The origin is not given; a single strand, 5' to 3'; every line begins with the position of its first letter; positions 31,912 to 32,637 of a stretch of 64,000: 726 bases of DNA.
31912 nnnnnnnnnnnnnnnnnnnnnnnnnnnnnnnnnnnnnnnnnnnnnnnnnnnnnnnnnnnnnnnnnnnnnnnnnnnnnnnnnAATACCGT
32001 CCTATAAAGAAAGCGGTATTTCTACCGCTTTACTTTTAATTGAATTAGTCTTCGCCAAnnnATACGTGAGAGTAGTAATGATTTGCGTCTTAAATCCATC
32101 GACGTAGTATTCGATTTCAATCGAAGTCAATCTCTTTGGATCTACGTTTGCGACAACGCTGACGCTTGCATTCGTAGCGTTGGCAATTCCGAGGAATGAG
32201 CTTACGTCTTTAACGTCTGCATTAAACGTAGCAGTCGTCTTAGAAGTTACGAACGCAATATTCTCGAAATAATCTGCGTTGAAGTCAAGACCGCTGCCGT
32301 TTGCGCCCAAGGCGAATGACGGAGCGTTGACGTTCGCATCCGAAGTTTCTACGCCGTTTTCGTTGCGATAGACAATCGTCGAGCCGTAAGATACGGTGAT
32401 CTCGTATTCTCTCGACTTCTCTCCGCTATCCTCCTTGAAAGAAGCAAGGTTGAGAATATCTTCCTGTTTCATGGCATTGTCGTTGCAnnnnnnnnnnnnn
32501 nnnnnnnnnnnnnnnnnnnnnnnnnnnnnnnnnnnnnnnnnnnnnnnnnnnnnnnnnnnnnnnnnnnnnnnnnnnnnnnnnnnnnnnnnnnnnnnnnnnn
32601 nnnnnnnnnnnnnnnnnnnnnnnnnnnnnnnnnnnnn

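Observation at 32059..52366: A 20-kb, three-gene operon encodes 6,735 codons of envelope-anchored giant proteins with opposite anchoring polarity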

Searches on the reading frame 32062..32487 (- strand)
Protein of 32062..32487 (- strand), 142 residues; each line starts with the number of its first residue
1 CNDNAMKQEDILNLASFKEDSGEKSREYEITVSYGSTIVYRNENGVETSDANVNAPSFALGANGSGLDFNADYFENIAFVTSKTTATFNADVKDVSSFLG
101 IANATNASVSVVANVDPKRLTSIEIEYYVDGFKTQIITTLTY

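Call 95: search_protein_families(library=pfam, alignment_id=A8, max_evalue=1)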
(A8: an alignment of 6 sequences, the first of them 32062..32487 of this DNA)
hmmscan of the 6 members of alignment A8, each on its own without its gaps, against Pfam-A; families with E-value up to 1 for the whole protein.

A. member 1, window:32062-32487:- (142 aa): 0 families

B. families by the number of members that match (of 6 scanned): 3 families
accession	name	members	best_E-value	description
PF24558.1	DUF7604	1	0.016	Domain of unknown function (DUF7604)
PF23274.1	DUF7077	1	0.03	Domain of unknown function (DUF7077)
PF07501.17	G5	1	0.12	G5 domain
